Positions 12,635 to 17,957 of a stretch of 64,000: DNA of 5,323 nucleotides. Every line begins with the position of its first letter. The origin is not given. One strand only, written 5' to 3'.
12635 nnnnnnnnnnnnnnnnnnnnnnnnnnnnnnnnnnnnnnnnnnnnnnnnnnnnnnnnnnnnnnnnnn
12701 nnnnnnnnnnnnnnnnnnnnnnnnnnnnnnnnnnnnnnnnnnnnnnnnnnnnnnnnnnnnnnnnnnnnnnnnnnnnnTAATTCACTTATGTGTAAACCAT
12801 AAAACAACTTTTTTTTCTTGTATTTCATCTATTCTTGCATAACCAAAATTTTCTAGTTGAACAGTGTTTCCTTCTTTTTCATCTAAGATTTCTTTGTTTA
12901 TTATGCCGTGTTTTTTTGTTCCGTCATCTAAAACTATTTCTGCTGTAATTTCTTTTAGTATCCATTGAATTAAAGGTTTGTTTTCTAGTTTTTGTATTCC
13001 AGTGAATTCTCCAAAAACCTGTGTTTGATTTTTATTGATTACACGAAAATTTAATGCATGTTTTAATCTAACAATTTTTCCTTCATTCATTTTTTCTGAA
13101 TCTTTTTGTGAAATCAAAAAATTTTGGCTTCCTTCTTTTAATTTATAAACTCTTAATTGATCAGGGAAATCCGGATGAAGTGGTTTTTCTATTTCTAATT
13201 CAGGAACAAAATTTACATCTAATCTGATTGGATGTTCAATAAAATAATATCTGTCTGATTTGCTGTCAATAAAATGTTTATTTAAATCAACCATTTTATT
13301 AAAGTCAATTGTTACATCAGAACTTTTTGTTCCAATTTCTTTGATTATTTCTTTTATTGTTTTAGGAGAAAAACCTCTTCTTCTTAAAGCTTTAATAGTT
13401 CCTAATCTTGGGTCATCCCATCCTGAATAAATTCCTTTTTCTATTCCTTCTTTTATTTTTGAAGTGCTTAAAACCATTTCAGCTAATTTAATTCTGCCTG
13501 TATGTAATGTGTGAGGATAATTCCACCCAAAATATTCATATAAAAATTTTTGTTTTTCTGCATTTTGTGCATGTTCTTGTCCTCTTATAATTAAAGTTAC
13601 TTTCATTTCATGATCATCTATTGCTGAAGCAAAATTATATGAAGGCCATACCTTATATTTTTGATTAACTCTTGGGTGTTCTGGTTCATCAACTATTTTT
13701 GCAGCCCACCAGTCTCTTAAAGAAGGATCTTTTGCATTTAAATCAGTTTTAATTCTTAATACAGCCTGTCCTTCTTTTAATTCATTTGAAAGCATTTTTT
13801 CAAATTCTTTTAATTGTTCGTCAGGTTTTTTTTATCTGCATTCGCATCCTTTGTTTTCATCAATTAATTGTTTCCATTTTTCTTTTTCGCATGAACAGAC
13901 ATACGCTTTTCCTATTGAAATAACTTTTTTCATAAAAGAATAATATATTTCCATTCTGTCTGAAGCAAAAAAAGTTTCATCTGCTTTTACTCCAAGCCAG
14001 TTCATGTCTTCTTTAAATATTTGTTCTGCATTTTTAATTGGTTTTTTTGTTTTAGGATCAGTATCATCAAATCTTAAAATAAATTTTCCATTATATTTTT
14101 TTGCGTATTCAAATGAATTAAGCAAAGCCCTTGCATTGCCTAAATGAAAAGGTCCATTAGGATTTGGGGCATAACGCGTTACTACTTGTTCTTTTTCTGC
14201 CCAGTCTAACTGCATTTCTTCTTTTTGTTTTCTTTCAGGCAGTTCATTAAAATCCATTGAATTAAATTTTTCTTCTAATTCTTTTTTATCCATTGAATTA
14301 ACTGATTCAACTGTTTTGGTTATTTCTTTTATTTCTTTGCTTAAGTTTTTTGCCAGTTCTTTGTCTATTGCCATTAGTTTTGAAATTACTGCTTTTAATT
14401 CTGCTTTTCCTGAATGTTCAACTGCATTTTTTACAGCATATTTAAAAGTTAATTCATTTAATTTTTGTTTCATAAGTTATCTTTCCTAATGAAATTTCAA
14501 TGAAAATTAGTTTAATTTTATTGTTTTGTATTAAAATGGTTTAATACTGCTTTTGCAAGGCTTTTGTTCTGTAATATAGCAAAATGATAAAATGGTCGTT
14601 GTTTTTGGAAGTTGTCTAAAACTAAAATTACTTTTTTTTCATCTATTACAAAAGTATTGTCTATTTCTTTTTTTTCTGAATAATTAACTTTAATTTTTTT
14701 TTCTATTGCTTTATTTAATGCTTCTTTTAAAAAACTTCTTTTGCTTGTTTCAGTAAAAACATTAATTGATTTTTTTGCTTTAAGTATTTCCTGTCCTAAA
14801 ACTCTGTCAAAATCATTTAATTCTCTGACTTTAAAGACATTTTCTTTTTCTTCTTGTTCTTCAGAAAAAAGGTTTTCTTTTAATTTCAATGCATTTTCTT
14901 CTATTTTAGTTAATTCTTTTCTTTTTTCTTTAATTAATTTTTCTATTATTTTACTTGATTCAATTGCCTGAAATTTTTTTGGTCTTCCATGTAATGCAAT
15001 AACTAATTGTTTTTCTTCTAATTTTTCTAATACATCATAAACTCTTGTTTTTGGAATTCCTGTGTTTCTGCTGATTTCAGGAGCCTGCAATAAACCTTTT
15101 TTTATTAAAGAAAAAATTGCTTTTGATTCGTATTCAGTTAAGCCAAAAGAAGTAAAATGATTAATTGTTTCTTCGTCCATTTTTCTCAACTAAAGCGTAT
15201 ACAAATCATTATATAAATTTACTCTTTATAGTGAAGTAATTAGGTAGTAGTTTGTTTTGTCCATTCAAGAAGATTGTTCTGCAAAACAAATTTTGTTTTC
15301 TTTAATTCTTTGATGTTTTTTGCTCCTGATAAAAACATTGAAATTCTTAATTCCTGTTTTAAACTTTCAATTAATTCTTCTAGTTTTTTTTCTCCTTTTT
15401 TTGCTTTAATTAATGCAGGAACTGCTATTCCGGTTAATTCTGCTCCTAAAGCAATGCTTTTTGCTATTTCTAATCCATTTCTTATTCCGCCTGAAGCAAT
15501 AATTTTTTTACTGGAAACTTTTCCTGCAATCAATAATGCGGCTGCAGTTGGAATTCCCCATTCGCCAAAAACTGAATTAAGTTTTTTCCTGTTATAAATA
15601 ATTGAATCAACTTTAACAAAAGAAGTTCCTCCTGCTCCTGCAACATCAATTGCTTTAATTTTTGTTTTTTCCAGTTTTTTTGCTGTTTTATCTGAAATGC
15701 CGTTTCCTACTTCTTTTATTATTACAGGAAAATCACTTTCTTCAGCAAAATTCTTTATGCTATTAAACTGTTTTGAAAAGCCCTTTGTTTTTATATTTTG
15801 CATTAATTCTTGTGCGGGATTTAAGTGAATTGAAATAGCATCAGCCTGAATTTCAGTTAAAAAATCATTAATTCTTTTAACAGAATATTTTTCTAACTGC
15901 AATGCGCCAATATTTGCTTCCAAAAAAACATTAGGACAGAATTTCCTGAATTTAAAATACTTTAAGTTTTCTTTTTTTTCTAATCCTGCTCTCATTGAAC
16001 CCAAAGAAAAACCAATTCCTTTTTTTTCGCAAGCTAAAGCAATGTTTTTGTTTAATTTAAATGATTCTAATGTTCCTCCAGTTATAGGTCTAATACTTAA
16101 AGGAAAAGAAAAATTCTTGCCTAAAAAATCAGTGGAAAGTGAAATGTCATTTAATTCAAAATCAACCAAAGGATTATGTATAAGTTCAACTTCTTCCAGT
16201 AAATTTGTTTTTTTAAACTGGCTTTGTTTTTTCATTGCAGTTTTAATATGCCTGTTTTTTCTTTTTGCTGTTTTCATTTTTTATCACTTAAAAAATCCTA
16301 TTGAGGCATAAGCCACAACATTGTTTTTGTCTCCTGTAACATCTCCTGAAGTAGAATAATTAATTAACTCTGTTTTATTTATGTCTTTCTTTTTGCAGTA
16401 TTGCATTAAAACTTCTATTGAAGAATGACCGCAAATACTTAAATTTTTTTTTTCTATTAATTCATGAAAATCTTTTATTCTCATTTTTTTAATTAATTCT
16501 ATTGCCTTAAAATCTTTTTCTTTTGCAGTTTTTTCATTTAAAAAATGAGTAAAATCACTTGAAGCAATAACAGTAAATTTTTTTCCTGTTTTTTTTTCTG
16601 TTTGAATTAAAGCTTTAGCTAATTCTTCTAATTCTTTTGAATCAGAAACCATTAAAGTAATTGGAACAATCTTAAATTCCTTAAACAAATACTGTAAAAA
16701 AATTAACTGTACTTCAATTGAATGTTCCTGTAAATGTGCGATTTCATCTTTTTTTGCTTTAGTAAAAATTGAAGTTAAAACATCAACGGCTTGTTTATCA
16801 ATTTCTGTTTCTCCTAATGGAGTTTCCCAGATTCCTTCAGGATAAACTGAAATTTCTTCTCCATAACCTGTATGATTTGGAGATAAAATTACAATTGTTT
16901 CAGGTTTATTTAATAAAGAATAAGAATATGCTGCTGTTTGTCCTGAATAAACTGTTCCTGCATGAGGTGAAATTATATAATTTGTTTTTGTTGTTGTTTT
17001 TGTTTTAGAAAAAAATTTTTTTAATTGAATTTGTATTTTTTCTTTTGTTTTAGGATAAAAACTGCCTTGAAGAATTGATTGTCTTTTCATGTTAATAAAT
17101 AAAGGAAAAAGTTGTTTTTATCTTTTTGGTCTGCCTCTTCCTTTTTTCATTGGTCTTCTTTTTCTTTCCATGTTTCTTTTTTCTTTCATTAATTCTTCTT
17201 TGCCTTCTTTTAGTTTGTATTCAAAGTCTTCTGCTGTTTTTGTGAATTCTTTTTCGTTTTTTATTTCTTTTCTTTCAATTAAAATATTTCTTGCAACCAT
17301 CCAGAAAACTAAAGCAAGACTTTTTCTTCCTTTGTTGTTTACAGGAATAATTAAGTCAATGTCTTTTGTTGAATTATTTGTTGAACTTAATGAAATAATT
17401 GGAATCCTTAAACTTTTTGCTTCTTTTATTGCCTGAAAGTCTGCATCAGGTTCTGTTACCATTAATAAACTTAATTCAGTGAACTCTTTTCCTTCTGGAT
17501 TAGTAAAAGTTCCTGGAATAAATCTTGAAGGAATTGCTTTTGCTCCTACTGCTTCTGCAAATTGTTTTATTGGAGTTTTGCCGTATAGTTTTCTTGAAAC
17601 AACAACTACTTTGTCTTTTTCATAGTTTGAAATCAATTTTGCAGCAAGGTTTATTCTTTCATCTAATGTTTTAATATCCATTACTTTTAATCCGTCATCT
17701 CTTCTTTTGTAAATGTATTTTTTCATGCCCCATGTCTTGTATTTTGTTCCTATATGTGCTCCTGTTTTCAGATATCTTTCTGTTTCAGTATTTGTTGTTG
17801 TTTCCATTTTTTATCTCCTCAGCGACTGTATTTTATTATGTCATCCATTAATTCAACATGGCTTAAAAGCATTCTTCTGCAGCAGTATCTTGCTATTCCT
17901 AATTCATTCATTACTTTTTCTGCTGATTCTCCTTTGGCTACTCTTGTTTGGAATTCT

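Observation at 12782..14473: Glutamyl-tRNA synthetase carries a single in-frame TAA at a position that aligns to a sense residue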

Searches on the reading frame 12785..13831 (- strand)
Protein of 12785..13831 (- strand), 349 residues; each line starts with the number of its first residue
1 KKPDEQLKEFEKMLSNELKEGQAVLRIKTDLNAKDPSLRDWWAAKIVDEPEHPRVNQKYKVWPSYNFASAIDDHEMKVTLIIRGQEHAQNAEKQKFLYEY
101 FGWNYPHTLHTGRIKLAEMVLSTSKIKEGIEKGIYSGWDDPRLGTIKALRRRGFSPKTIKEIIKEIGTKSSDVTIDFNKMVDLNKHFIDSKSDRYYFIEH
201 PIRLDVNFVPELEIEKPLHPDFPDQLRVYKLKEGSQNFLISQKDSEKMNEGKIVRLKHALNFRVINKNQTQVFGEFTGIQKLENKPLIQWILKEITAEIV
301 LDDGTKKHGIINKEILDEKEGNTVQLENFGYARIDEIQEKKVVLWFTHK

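Call 6: search_protein_families(library=pfam, proteins=[window:12785-13831:-], max_evalue=0.01)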
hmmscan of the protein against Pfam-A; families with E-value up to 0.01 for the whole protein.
window:12785-13831:- (349 aa): 4 families
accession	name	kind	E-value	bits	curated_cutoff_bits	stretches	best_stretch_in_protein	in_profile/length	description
PF00749.27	tRNA-synt_1c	-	1.1e-35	123.5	23.4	1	4-186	124-310/314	tRNA synthetases class I (E and Q), catalytic domain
PF03950.23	tRNA-synt_1c_C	-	2.6e-12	47.3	23.9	1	193-267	2-76/91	tRNA synthetases class I (E and Q), anti-codon binding domain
PF20974.2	tRNA-synt_1c_C2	-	0.00087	20.4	23.9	1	303-335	35-69/69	tRNA synthetases class I (E and Q), anti-codon binding domain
PF13411.12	MerR_1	-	0.0039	17.7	21.6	1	133-165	36-68/69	MerR HTH family regulatory protein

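Call 7: search_protein_families(library=ncbifam, proteins=[window:12785-13831:-], max_evalue=0.01)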
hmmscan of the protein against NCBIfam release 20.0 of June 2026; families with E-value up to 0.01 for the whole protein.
window:12785-13831:- (349 aa): 10 families
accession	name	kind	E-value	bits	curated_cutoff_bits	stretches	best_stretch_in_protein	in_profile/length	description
NF003169.0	PRK04156.1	equivalog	4.6e-116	388.7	516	1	2-349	221-567/567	glutamate--tRNA ligase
TIGR00463.1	gltX_arch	equivalog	2e-88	297.3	401.75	1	5-349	214-560/560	glutamate--tRNA ligase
TIGR00440.1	glnS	equivalog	1.9e-36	126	425.8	1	4-225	125-348/524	glutamine--tRNA ligase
NF011291.0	PRK14703.1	equivalog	1.6e-32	112.7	681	1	3-263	155-426/769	glutamine--tRNA ligase/YqeY domain fusion protein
TIGR00464.1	gltX_bact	equivalog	1.2e-15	57.3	289.95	1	16-196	134-324/470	glutamate--tRNA ligase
TIGR03838.1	queuosine_YadB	equivalog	2.3e-08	33.8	276.7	1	62-111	170-219/272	tRNA glutamyl-Q(34) synthetase GluQRS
NF004315.1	PRK05710.1-4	equivalog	1.7e-05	24.4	250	1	61-111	187-237/274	tRNA glutamyl-Q(34) synthetase GluQRS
NF004313.0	PRK05710.1-2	equivalog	3.4e-05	23.1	380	1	64-112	184-232/299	tRNA glutamyl-Q(34) synthetase GluQRS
NF004312.0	PRK05710.1-1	equivalog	9.2e-05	21.9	453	1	64-112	179-227/306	tRNA glutamyl-Q(34) synthetase GluQRS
NF004314.0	PRK05710.1-3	equivalog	0.00011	21.6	256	1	64-111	175-222/297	tRNA glutamyl-Q(34) synthetase GluQRS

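Call 9: find_encoding_contigs(protein=window:12785-13795:-, flank=3000, max_places=10)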
Protein window:12785-13795:- (337 aa): no gene with exactly this product is on record in the collection.

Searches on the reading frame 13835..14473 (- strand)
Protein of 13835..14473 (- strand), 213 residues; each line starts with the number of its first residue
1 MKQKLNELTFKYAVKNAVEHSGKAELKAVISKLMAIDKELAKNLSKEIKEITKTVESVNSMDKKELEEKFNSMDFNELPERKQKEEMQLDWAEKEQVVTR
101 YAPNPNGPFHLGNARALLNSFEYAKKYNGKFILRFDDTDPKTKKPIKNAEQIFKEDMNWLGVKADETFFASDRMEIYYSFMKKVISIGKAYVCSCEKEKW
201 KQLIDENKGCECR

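Call 6: search_protein_families(library=pfam, proteins=[window:13835-14473:-], max_evalue=0.01)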
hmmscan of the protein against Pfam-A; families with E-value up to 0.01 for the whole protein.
window:13835-14473:- (213 aa): 1 family
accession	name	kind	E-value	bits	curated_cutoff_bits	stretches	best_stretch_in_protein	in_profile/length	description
PF00749.27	tRNA-synt_1c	-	6.4e-35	121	23.4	1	96-206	1-110/314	tRNA synthetases class I (E and Q), catalytic domain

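Call 7: search_protein_families(library=ncbifam, proteins=[window:13835-14473:-], max_evalue=0.01)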
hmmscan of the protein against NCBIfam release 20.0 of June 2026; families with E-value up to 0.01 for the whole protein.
window:13835-14473:- (213 aa): 10 families
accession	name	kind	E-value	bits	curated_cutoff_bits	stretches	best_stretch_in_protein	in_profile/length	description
NF003169.0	PRK04156.1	equivalog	1.7e-71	241.6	516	1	2-213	2-218/567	glutamate--tRNA ligase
TIGR00463.1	gltX_arch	equivalog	1.8e-60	205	401.75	1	6-213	2-208/560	glutamate--tRNA ligase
TIGR00464.1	gltX_bact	equivalog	6.5e-28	97.8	289.95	1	97-203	2-107/470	glutamate--tRNA ligase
NF011291.0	PRK14703.1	equivalog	3.3e-26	91.8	681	1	87-202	22-136/769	glutamine--tRNA ligase/YqeY domain fusion protein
NF004314.0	PRK05710.1-3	equivalog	4.1e-23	82.2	256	1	94-203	4-112/297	tRNA glutamyl-Q(34) synthetase GluQRS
TIGR00440.1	glnS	equivalog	1.2e-22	80.5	425.8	1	97-202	1-105/524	glutamine--tRNA ligase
TIGR03838.1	queuosine_YadB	equivalog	7.4e-21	74.7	276.7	1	98-203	2-106/272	tRNA glutamyl-Q(34) synthetase GluQRS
NF004315.1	PRK05710.1-4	equivalog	1.1e-19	70.9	250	1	99-206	1-107/274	tRNA glutamyl-Q(34) synthetase GluQRS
NF004313.0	PRK05710.1-2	equivalog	5.7e-14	52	380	1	95-199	3-106/299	tRNA glutamyl-Q(34) synthetase GluQRS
NF004312.0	PRK05710.1-1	equivalog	9.1e-14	51.5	453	1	92-203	9-119/306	tRNA glutamyl-Q(34) synthetase GluQRS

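Call 8: find_encoding_contigs(protein=window:13835-14473:-, flank=3000, max_places=10)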
Protein window:13835-14473:- (213 aa): no gene with exactly this product is on record in the collection.

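Call 13: list_cluster_members(proteins=[P0011, window:13835-14473:-, P0002, P0005])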
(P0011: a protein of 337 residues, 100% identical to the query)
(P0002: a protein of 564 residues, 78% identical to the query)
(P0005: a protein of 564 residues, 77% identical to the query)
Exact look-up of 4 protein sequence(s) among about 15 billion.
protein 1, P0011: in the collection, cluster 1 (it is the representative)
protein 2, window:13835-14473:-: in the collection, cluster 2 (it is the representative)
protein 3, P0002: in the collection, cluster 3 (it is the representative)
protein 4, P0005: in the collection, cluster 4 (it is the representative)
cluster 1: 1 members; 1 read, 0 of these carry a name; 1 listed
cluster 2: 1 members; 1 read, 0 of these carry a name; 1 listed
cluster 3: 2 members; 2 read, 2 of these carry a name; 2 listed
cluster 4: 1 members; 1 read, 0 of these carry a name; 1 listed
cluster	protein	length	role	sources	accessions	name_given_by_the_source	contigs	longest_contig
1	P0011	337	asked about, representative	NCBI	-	-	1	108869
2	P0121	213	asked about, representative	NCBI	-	-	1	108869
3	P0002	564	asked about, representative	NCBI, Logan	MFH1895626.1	MAG: glutamate--tRNA ligase [archaeon]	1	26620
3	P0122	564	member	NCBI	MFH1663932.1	MAG: glutamate--tRNA ligase [archaeon]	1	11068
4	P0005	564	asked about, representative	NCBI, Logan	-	-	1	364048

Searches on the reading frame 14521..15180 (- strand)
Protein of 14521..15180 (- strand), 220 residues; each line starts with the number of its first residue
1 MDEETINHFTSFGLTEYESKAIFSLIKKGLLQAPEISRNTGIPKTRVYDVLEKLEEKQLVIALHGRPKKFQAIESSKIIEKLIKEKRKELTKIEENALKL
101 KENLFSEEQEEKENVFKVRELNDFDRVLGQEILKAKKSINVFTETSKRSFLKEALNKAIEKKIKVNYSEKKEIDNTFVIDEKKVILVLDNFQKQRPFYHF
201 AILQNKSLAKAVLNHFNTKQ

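Call 35: search_protein_families(library=pfam, proteins=[window:14521-15180:-], max_evalue=0.01)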
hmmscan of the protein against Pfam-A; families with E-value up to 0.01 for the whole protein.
window:14521-15180:- (220 aa): 2 families
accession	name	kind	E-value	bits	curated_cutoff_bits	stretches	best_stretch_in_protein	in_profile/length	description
PF01978.25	TrmB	-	5.9e-18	64.9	25.6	1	11-74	3-66/68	Sugar-specific transcriptional regulator TrmB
PF09339.16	HTH_IclR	-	0.0077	16.4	22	0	31-60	19-48/52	IclR helix-turn-helix domain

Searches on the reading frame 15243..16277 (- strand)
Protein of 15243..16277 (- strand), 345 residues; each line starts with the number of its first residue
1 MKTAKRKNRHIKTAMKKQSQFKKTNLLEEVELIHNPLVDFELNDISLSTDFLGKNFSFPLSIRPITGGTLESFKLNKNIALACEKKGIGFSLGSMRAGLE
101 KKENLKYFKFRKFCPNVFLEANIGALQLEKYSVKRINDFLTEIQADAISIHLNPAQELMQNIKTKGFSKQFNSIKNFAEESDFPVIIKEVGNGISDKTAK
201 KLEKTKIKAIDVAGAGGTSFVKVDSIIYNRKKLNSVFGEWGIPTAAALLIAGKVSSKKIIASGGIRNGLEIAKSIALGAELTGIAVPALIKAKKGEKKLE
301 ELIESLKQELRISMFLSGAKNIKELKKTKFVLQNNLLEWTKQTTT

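Call 35: search_protein_families(library=pfam, proteins=[window:15243-16277:-], max_evalue=0.01)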
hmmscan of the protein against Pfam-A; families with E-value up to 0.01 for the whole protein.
window:15243-16277:- (345 aa): 3 families
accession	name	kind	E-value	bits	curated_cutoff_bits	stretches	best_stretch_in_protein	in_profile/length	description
PF01070.24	FMN_dh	-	1e-25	91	24.9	2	168-328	204-346/350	FMN-dependent dehydrogenase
PF01645.23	Glu_synthase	-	5.2e-06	26.3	20.4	1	174-290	198-309/369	Conserved region in glutamate synthase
PF00478.31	IMPDH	-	2.5e-05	23.9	25.6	0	183-281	146-232/345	IMP dehydrogenase / GMP reductase domain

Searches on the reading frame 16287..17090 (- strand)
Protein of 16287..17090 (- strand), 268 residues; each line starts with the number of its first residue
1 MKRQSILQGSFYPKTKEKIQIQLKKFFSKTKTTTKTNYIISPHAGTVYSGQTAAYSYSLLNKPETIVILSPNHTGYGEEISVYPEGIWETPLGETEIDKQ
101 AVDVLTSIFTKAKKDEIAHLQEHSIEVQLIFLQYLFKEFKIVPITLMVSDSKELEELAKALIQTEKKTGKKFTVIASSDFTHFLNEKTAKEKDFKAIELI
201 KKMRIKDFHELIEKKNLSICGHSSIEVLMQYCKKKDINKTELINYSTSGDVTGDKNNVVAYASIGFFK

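Call 18: search_protein_families(library=pfam, proteins=[window:16287-17090:-], max_evalue=0.001)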
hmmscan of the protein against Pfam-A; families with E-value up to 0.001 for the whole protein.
window:16287-17090:- (268 aa): 2 families
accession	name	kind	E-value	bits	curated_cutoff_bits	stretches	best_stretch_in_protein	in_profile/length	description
PF01875.22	Memo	-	1.9e-77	260.6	27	1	8-264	5-268/269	Memo-like protein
PF02900.23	LigB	-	0.00017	21.2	26.3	1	62-229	42-236/269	Catalytic LigB subunit of aromatic ring-opening dioxygenase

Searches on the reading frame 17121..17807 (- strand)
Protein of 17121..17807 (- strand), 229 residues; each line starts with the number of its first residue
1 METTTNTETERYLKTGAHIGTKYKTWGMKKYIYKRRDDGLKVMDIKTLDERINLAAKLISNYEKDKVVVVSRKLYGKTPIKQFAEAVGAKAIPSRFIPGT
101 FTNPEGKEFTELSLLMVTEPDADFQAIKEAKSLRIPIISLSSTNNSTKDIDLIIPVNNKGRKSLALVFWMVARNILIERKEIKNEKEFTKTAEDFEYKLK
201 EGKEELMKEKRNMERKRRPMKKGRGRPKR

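Call 18: search_protein_families(library=pfam, proteins=[window:17121-17807:-], max_evalue=0.001)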
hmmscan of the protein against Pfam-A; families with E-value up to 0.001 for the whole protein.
window:17121-17807:- (229 aa): 1 family
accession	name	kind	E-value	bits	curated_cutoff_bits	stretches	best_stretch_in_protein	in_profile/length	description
PF00318.25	Ribosomal_S2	-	4.6e-21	75.5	26.1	2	113-175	151-213/216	Ribosomal protein S2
